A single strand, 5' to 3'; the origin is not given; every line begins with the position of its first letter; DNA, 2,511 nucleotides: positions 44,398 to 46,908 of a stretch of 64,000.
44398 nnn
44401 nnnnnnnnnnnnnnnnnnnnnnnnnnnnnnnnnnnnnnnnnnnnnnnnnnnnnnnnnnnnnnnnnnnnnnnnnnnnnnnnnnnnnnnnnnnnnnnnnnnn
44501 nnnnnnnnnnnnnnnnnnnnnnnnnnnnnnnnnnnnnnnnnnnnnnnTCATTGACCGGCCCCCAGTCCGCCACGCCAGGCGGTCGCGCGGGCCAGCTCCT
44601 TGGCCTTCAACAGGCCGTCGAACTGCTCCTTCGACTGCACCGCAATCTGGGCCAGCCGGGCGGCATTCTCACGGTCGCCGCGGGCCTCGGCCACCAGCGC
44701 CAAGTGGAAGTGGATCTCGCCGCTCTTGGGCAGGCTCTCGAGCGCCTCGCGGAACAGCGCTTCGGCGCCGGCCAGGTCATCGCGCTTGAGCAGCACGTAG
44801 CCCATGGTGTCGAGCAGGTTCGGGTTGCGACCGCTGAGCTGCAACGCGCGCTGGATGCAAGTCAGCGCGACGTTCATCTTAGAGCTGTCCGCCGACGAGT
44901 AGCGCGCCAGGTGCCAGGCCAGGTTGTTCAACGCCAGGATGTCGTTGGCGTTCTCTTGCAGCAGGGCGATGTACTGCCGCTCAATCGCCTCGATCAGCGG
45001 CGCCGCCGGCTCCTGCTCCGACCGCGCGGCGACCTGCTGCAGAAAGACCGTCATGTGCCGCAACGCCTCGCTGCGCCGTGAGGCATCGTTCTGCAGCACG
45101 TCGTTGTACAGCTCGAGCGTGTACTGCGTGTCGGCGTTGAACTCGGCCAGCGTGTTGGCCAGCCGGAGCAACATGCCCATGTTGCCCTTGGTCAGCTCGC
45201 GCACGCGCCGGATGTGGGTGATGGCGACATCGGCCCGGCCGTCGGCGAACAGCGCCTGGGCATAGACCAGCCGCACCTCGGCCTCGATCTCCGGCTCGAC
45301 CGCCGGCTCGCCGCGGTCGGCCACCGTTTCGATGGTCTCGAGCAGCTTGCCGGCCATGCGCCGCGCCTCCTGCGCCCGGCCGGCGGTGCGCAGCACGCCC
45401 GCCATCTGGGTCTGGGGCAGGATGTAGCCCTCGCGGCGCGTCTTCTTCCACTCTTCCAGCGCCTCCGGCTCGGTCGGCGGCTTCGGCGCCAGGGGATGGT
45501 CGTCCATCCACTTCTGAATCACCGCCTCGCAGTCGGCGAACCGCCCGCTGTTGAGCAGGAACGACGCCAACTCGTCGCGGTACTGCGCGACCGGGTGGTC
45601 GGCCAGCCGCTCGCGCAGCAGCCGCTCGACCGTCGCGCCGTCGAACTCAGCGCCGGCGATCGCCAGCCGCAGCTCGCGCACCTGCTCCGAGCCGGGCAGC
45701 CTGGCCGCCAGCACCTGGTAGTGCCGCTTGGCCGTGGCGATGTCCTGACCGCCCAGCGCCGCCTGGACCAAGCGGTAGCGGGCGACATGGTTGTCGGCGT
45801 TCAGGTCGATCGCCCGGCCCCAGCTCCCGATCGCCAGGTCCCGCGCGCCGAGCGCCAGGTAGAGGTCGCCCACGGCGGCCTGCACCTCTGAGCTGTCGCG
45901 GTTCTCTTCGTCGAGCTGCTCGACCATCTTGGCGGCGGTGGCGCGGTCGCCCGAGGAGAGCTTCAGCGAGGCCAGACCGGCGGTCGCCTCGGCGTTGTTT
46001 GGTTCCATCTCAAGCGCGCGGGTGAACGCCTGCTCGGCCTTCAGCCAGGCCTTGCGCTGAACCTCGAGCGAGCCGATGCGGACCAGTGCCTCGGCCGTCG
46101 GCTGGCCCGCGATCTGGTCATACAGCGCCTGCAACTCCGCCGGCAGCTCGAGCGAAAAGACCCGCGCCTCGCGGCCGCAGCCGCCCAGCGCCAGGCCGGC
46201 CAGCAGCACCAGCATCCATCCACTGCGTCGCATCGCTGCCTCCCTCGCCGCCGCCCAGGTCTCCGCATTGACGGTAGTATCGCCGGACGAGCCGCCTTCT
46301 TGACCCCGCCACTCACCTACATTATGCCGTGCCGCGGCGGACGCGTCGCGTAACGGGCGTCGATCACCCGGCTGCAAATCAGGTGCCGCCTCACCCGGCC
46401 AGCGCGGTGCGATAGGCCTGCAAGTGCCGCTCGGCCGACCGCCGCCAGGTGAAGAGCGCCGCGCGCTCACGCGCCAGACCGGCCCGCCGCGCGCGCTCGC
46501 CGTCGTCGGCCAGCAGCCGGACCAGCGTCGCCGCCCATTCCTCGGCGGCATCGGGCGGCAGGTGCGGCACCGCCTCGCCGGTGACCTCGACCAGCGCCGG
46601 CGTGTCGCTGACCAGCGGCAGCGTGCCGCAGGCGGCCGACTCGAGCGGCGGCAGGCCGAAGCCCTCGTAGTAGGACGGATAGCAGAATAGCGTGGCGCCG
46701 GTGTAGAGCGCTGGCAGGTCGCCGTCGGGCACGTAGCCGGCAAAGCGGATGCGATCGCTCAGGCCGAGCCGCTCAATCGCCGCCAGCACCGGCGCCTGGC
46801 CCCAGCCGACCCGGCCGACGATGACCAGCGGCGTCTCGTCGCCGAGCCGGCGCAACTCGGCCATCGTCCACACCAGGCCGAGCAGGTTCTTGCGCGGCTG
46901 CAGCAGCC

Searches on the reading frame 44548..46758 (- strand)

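Call 14: search_protein_families(library=pfam, proteins=[window:44548-46758:-], max_evalue=0.001)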
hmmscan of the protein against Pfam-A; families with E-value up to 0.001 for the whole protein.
window:44548-46758:- (736 aa): 11 families
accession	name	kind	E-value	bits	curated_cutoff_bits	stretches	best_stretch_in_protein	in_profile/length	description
PF14559.12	TPR_19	-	1.6e-16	60.8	25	1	236-297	5-66/68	Tetratricopeptide repeat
PF13428.12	TPR_14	-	6.7e-15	54.6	23.5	1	646-687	1-42/44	Tetratricopeptide repeat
PF07719.23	TPR_2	-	1.8e-13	49.9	27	0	648-678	3-33/34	Tetratricopeptide repeat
PF23914.1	TPR_CcmH_CycH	-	5.8e-10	39.7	42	1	226-292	54-123/158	Cytochrome c-type biogenesis protein H TPR domain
PF13431.12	TPR_17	-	1.2e-09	38.1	24.4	0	244-271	1-28/34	Tetratricopeptide repeat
PF00515.34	TPR_1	-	1.9e-08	34.2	27.8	0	222-255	1-34/34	Tetratricopeptide repeat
PF13432.12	TPR_16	-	5.3e-07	30.4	32.7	1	652-709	3-60/65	Tetratricopeptide repeat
PF13414.12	TPR_11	-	5.8e-06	26.3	26.8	0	297-330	1-34/42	TPR repeat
PF13424.12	TPR_12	-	7.8e-06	26.4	30.1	0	627-676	18-75/77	Tetratricopeptide repeat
PF12569.14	NatA_aux_su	-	4.8e-05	22.9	33.3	1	264-381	12-130/515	N-terminal acetyltransferase A, auxiliary subunit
PF12895.13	ANAPC3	-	0.00025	21.7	27.2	0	240-291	7-57/82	Anaphase-promoting complex, cyclosome, subunit 3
